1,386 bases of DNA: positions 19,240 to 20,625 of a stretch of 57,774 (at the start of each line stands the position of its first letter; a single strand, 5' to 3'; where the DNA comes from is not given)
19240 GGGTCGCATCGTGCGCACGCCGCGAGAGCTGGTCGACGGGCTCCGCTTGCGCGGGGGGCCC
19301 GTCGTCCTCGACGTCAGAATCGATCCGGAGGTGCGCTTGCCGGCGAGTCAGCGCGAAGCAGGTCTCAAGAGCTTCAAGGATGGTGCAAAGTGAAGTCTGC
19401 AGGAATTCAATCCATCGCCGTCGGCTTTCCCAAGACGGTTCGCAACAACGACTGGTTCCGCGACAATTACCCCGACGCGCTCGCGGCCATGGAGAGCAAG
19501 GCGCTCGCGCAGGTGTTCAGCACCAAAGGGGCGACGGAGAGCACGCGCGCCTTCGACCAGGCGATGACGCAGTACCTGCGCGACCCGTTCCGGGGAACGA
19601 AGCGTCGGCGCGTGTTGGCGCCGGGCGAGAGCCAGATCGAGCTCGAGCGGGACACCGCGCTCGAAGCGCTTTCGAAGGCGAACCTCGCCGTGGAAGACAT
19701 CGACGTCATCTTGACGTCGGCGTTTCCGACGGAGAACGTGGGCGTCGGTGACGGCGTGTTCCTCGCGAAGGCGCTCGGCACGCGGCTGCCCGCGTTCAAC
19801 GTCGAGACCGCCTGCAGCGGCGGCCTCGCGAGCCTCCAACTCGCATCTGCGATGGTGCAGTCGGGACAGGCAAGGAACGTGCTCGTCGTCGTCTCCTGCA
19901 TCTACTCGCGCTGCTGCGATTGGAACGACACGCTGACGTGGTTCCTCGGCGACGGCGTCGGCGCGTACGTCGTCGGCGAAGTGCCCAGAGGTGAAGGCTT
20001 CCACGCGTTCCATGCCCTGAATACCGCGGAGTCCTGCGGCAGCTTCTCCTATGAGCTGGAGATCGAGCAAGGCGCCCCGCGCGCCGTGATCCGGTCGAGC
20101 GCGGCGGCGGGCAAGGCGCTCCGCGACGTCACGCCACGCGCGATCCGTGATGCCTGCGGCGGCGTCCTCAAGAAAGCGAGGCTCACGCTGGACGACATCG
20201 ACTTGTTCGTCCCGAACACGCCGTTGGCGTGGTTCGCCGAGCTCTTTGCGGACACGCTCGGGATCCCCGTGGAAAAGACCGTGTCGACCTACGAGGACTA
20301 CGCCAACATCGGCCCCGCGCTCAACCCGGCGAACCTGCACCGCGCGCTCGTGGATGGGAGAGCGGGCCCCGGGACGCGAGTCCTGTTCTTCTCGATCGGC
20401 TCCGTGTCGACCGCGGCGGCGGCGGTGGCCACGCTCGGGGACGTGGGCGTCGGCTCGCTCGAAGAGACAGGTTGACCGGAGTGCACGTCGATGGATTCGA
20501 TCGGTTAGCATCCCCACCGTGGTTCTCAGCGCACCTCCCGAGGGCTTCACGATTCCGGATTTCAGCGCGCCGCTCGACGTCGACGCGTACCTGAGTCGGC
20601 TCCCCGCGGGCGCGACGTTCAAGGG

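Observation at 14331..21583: Compact plus-strand block pairing a two-component system with a TPP enzyme, a KAS-III-like enzyme and a lineage-specific protein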

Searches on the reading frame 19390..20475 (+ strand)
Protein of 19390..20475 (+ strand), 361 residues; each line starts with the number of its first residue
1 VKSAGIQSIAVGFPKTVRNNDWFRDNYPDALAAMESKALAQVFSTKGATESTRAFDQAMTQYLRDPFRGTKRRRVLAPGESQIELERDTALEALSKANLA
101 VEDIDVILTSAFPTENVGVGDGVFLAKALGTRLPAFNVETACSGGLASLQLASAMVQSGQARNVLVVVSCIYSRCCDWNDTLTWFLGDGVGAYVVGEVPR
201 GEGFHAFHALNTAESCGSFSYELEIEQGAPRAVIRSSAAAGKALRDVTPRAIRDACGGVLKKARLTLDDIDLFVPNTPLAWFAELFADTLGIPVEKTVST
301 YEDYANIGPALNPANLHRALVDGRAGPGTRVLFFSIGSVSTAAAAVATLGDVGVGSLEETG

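Call 6: search_protein_families(library=pfam, proteins=[window:19390-20475:+], max_evalue=0.01)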
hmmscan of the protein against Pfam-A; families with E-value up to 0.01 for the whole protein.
window:19390-20475:+ (361 aa): 5 families
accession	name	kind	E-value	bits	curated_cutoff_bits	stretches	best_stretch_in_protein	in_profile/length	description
PF08545.16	ACP_syn_III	-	6e-17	61.7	24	1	136-206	1-73/80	3-Oxoacyl-[acyl-carrier-protein (ACP)] synthase III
PF08541.16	ACP_syn_III_C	-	1.4e-14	54.4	26.6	1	260-347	1-88/90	3-Oxoacyl-[acyl-carrier-protein (ACP)] synthase III C terminal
PF07451.17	SpoVAD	-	5.7e-07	29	22.1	1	45-173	19-137/329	Stage V sporulation protein AD (SpoVAD)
PF00108.29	Thiolase_N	-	0.00034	20.5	26.4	1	83-167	24-110/260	Thiolase, N-terminal domain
PF00109.32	ketoacyl-synt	-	0.0011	19.1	20.8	1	126-168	158-200/252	Beta-ketoacyl synthase, N-terminal domain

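Call 7: search_protein_families(library=ncbifam, proteins=[window:19390-20475:+], max_evalue=0.001)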
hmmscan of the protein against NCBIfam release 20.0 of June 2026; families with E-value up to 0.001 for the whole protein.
window:19390-20475:+ (361 aa): 30 families (the best 25 are shown)
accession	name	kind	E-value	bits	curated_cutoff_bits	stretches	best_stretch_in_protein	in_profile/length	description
NF006829.0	PRK09352.1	subfamily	7e-37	127.1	249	1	69-347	40-319/322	beta-ketoacyl-ACP synthase 3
TIGR00747.1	fabH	subfamily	2.2e-32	112.4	292.1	1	69-346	38-319/322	beta-ketoacyl-ACP synthase III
NF005541.0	PRK07204.1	equivalog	5.7e-20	71.9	402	1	74-337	44-317/329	beta-ketoacyl-ACP synthase III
NF004623.0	PRK05963.1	equivalog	3.2e-19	69.4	437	1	69-347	41-326/328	beta-ketoacyl-ACP synthase III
NF006720.0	PRK09258.1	equivalog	1.6e-14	54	285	2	67-168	46-149/338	3-oxoacyl-ACP synthase III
NF005703.0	PRK07515.1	equivalog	2.6e-14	52.9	304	1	84-269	98-284/373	beta-ketoacyl-ACP synthase III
NF003274.0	PRK04262.1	equivalog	5e-12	45.5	244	1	71-344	40-303/347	hydroxymethylglutaryl-CoA synthase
TIGR01930.1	AcCoA-C-Actrans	subfamily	2.1e-09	36.8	240.55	1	82-166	21-107/385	acetyl-CoA C-acyltransferase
NF005308.0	PRK06840.1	equivalog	1.5e-08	34.1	315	1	69-240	40-213/339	3-oxoacyl-ACP synthase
NF006180.0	PRK08313.1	subfamily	2.4e-08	33.2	514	1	81-168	24-113/389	thiolase domain-containing protein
TIGR02845.1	spore_V_AD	equivalog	6.4e-08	31.7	411.8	1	87-174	55-137/327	stage V sporulation protein AD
TIGR00748.1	HMG_CoA_syn_Arc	equivalog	1.6e-07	30.9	353.35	1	75-346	43-304/345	hydroxymethylglutaryl-CoA synthase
NF006160.0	PRK08304.1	subfamily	1.8e-07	30.1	402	1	84-172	58-141/337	stage V sporulation protein AD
NF005704.0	PRK07516.1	subfamily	1.3e-06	27.6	412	1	85-167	25-110/389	thiolase domain-containing protein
NF004720.0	PRK06064.1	subfamily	2.7e-06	26.4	420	1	84-167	24-110/389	thiolase domain-containing protein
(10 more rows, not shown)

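Call 8: search_solved_structures(query=window:19390-20475:+, max_evalue=0.001)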
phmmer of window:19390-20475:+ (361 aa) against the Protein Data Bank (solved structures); distinct sequences matched with E-value up to 0.001: 70 (the best 60 are shown).
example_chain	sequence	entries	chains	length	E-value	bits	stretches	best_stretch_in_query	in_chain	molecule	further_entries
2ebd_A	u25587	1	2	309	4.4e-26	95.1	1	69-343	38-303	3-oxoacyl-[acyl-carrier-protein] synthase 3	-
1ub7_A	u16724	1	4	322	8.7e-26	94.1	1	68-350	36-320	3-oxoacyl-[acyl-carrier protein] synthase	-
1zow_A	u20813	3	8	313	1.2e-22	83.7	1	68-339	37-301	3-oxoacyl-[acyl-carrier-protein] synthase III | 3-oxoacyl-[acyl-carrier-protein] synthase 3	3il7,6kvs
4ryb_A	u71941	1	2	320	2e-21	79.7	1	68-338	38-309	3-oxoacyl-[acyl-carrier-protein] synthase 3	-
8vd9_A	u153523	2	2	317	3e-21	79.2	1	68-342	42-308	Beta-ketoacyl-[acyl-carrier-protein] synthase III 1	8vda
3h76_A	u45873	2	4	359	7.6e-20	74.5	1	69-346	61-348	PQS biosynthetic enzyme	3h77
3h78_A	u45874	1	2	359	1.4e-18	70.4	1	69-346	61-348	PQS biosynthetic enzyme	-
4nhd_A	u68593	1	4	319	2.3e-18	69.7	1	68-344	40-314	3-oxoacyl-[acyl-carrier-protein] synthase 3 protein 1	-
4dfe_A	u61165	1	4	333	4.3e-17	65.5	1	86-346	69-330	3-oxoacyl-[acyl-carrier-protein] synthase 3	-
1hn9_A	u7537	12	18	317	8.3e-17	64.6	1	69-344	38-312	BETA-KETOACYL-ACYL CARRIER PROTEIN SYNTHASE III | 3-oxoacyl-[acyl-carrier-protein] synthase III | 3-oxoacyl-[acyl-carrier-protein] synthase 3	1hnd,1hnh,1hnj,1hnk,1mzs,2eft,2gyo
6x7r_A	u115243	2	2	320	8.5e-17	64.5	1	69-344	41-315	3-oxoacyl-[acyl-carrier-protein] synthase 3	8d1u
9ka2_A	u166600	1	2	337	1e-16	64.2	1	69-344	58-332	Beta-ketoacyl-[acyl-carrier-protein] synthase III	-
3il9_A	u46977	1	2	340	1.1e-16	64.2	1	69-344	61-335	3-oxoacyl-[acyl-carrier-protein] synthase 3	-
1ebl_A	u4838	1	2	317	5.9e-16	61.7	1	69-344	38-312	BETA-KETOACYL-ACP SYNTHASE III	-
9ka5_A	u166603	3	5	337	4.3e-15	58.9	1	69-344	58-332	Beta-ketoacyl-[acyl-carrier-protein] synthase III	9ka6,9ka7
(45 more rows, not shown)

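Call 9: find_homologous_proteins(query=window:19390-20475:+, max_evalue=1e-10)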
Query window:19390-20475:+ (361 aa): 163 proteins with E <= 1e-10 among 8000 candidates; the best 120 are listed.
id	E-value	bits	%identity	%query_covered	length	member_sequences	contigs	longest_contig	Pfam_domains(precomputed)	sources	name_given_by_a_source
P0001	1.1e-235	799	100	100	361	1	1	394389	PF08545.17,PF07451.18,PF08541.17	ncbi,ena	-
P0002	1.0e-166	572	71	99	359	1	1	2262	PF08545.17,PF00108.30,PF08541.17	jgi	jgi:3-oxoacyl-[acyl-carrier-protein] synthase-3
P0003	2.0e-162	558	70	99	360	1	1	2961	PF08545.17,PF00108.30,PF08541.17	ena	-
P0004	1.5e-157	542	67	99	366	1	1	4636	PF08545.17,PF07451.18,PF08541.17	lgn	-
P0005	1.9e-157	542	67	99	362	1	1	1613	PF08545.17,PF08541.17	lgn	-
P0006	4.1e-152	524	67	99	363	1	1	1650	PF08545.17,PF07451.18,PF08541.17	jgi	jgi:3-oxoacyl-[acyl-carrier-protein] synthase III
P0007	7.4e-149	514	63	99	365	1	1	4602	PF08545.17,PF00108.30,PF08541.17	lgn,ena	-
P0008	2.1e-148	512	64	99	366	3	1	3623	PF08545.17,PF07451.18,PF08541.17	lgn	-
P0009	6.6e-148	510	65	99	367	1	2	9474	PF08545.17,PF07451.18,PF08541.17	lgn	-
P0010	1.6e-147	509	64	99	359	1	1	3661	PF08545.17,PF00108.30,PF08541.17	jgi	jgi:3-oxoacyl-[acyl-carrier-protein] synthase-3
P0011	9.7e-147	507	64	99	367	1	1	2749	PF08545.17,PF07451.18,PF08541.17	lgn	-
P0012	3.5e-145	502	64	99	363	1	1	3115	PF08545.17,PF08541.17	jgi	jgi:3-oxoacyl-[acyl-carrier-protein] synthase-3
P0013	1.4e-144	500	62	99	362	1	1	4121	PF08545.17,PF07451.18,PF00109.33,PF00108.30,PF08541.17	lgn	-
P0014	4.6e-143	495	63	98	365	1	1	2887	PF08545.17,PF00108.30,PF08541.17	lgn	-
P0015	5.8e-126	438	57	99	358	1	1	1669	PF08545.17,PF08541.17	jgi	jgi:3-oxoacyl-[acyl-carrier-protein] synthase III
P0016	1.4e-125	437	56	98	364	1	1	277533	PF08545.17,PF08541.17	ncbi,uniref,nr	ncbi:3-oxoacyl-ACP synthase III family protein [Polyangium sp. y55x31]|uniref:3-oxoacyl-ACP synthase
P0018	9.4e-121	421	53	98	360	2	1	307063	PF08545.17,PF08541.17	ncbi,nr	ncbi:3-oxoacyl-ACP synthase III family protein [Nannocystis radixulma]|nr:3-oxoacyl-[acyl-carrier-pr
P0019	2.2e-106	374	48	99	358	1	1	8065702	PF08545.17,PF08541.17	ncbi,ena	-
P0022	9.9e-105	369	50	98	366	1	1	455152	PF08545.17,PF00108.30,PF08541.17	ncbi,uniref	ncbi:3-oxoacyl-ACP synthase III family protein [Pseudonocardia sp. GCM10023141]|uniref:3-oxoacyl-ACP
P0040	3.4e-93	331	46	97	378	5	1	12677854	PF08545.17,PF00109.33,PF08541.17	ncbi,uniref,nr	ncbi:hypothetical protein JQX13_33200 [Archangium violaceum]|uniref:3-oxoacyl-ACP synthase III famil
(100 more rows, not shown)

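Call 10: find_encoding_contigs(protein=P0016, flank=10000, max_places=2)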
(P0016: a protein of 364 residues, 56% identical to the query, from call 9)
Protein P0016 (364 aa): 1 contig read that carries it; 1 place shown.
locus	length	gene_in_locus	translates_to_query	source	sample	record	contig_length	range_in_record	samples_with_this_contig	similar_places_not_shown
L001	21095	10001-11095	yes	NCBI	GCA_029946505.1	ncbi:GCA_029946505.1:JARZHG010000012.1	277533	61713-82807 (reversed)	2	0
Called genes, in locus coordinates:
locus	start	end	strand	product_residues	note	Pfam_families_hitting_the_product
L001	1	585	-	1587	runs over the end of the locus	PF12770:CHAT, PF22739:NA-iREase3, PF05729:NACHT, PF23381:Beta-prop_IFT122_1st, PF23414:Beta-prop_EML_2, PF23869:Beta-prop_WDR75_1st, PF24796:WDR55, PF24807:WD40_CDC20-Fz, +162 more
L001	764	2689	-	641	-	PF01270:Glyco_hydro_8, PF17957:Big_7, PF00942:CBM_3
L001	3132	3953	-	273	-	PF01209:Ubie_methyltran, PF13489:Methyltransf_23 (faint), PF13847:Methyltransf_31, PF08241:Methyltransf_11, PF08242:Methyltransf_12, PF13649:Methyltransf_25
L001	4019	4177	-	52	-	-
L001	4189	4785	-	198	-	PF27765:UCP032817-like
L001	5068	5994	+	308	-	PF00126:HTH_1, PF03466:LysR_substrate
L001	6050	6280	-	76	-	PF01361:Tautomerase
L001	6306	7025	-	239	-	PF00106:adh_short, PF08659:KR (weak), PF23441:SDR, PF13561:adh_short_C2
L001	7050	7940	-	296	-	PF00561:Abhydrolase_1, PF12146:Hydrolase_4 (weak), PF12697:Abhydrolase_6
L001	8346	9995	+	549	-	PF02776:TPP_enzyme_N, PF00205:TPP_enzyme_M, PF02775:TPP_enzyme_C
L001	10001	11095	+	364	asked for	PF08545:ACP_syn_III, PF08541:ACP_syn_III_C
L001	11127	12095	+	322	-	PF01370:Epimerase (faint), PF02254:TrkA_N (weak), PF05368:NmrA, PF13460:NAD_binding_10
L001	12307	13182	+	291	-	PF14243:R2K_3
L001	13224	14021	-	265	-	PF00656:Peptidase_C14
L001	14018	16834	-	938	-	PF12770:CHAT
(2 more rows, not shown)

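Call 11: find_encoding_contigs(protein=P0018, flank=10000, max_places=2)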
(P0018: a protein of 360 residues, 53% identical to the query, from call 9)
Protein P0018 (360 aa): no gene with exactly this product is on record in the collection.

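Call 12: find_encoding_contigs(protein=P0001, flank=10000, max_places=2)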
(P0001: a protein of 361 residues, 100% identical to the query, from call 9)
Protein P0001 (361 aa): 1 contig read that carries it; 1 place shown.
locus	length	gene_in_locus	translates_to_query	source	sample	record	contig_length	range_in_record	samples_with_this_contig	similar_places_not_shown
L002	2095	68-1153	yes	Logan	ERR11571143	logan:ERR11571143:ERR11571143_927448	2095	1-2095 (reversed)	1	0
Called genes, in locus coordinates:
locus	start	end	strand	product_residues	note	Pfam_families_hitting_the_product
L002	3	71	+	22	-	?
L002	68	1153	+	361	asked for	PF07451:SpoVAD (weak), PF08545:ACP_syn_III, PF08541:ACP_syn_III_C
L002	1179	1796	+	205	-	PF09536:DUF2378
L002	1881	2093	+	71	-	?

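Call 13: find_encoding_contigs(protein=P0022, flank=10000, max_places=2)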
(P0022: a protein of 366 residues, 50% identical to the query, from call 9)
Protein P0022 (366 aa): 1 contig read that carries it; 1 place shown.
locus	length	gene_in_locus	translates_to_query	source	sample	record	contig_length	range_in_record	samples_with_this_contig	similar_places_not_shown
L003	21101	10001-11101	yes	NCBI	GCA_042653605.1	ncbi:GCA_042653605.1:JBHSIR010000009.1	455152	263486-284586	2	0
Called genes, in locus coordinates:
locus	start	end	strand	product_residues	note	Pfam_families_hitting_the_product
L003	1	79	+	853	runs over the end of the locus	PF13191:AAA_16, PF13401:AAA_22, PF13424:TPR_12 (faint), PF00196:GerE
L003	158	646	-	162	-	-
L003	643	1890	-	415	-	PF00067:p450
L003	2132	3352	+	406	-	PF00109:ketoacyl-synt, PF02801:Ketoacyl-synt_C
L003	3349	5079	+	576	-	PF01144:CoA_trans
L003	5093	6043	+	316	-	PF08545:ACP_syn_III, PF08541:ACP_syn_III_C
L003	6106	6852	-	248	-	PF00378:ECH_1, PF16113:ECH_2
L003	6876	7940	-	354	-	PF08545:ACP_syn_III, PF08541:ACP_syn_III_C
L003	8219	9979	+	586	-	PF02776:TPP_enzyme_N, PF00205:TPP_enzyme_M, PF02775:TPP_enzyme_C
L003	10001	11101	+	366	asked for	PF00108:Thiolase_N (weak), PF08545:ACP_syn_III, PF08541:ACP_syn_III_C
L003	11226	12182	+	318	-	PF08240:ADH_N, PF00107:ADH_zinc_N, PF13602:ADH_zinc_N_2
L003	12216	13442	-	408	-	PF00067:p450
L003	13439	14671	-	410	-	PF00067:p450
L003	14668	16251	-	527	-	PF18328:PfaD_N (weak), PF03060:NMO (faint), PF21607:FabD_helical_ins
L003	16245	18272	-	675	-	PF07977:FabA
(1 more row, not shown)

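Call 14: find_encoding_contigs(protein=P0040, flank=10000, max_places=2)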
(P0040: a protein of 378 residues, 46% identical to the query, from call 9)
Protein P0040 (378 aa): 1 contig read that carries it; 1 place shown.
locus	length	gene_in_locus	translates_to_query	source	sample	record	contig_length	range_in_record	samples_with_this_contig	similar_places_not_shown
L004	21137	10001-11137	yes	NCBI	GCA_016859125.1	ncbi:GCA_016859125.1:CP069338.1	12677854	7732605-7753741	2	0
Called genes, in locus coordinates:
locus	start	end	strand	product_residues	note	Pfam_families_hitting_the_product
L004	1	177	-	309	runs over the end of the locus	PF01435:Peptidase_M48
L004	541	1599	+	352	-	PF01070:FMN_dh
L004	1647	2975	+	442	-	PF00368:HMG-CoA_red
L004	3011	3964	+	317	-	PF00288:GHMP_kinases_N, PF08544:GHMP_kinases_C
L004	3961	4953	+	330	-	PF22700:MVD-like_N, PF00288:GHMP_kinases_N (weak), PF18376:MDD_C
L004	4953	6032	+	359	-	PF08544:GHMP_kinases_C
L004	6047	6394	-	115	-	PF03779:SPW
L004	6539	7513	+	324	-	PF16138:DUF4846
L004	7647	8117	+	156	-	PF12680:SnoaL_2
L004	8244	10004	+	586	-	PF02776:TPP_enzyme_N, PF00205:TPP_enzyme_M, PF02775:TPP_enzyme_C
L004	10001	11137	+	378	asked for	PF00109:ketoacyl-synt (faint), PF08545:ACP_syn_III, PF08541:ACP_syn_III_C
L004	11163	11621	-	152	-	-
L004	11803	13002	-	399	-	PF01103:Omp85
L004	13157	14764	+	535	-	PF01663:Phosphodiest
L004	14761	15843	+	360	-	PF03706:LPG_synthase_TM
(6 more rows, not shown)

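Call 27: find_encoding_contigs(protein=P0009, flank=10000, max_places=3)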
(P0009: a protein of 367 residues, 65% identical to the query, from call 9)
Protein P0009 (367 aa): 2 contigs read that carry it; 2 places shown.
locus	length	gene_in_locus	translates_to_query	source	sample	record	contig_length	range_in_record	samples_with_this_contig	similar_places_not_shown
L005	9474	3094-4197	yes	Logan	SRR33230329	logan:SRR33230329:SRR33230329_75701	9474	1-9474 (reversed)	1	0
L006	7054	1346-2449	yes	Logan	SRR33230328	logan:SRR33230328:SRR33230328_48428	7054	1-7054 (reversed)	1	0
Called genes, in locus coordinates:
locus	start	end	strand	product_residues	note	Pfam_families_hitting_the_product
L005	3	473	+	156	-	?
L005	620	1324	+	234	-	PF04542:Sigma70_r2, PF04539:Sigma70_r3 (weak), PF08281:Sigma70_r4_2, PF04545:Sigma70_r4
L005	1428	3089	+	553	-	PF02776:TPP_enzyme_N, PF00205:TPP_enzyme_M, PF02775:TPP_enzyme_C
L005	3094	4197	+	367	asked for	PF07451:SpoVAD (faint), PF08545:ACP_syn_III, PF08541:ACP_syn_III_C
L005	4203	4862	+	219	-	PF09536:DUF2378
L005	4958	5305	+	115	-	-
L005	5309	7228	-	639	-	PF13188:PAS_8 (faint), PF00989:PAS, PF08448:PAS_4, PF13426:PAS_9, PF02518:HATPase_c, PF14501:HATPase_c_5 (weak), PF00072:Response_reg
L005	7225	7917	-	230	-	PF21842:DUF6901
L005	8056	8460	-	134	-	-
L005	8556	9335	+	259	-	-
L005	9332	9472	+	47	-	?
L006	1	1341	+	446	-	?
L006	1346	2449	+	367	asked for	PF07451:SpoVAD (faint), PF08545:ACP_syn_III, PF08541:ACP_syn_III_C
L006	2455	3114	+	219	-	PF09536:DUF2378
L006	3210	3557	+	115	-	-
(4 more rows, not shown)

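Call 28: find_encoding_contigs(protein=P0019, flank=10000, max_places=2)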
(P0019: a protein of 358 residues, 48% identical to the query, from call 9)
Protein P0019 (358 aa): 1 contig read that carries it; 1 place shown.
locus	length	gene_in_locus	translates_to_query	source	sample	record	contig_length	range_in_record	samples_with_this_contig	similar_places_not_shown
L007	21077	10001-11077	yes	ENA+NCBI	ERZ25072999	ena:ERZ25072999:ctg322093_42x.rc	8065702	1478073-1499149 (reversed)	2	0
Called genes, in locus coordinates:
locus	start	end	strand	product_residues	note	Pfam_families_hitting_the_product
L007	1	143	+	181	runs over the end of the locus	PF07638:Sigma70_ECF, PF08281:Sigma70_r4_2, PF04545:Sigma70_r4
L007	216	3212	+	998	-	PF00069:Pkinase, PF03109:ABC1 (faint), PF07714:PK_Tyr_Ser-Thr, PF13424:TPR_12 (faint), PF13374:TPR_10 (faint), PF24885:TPR_NPHP3 (weak)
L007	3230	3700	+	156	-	PF00903:Glyoxalase, PF18029:Glyoxalase_6 (weak)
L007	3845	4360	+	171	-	PF05118:Asp_Arg_Hydrox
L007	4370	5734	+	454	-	-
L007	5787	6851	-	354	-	-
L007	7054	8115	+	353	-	-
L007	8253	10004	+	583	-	PF02776:TPP_enzyme_N, PF00205:TPP_enzyme_M, PF02775:TPP_enzyme_C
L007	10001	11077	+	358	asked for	PF08545:ACP_syn_III, PF08541:ACP_syn_III_C (weak)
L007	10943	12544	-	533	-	PF00884:Sulfatase, PF16347:SGSH_C (weak)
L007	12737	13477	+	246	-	PF09359:VTC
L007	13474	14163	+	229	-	PF16316:DUF4956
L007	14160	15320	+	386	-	PF25919:BSH_CusB (faint), PF00364:Biotin_lipoyl (faint)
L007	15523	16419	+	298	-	PF00165:HTH_AraC, PF12833:HTH_18, PF00165:HTH_AraC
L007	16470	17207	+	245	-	-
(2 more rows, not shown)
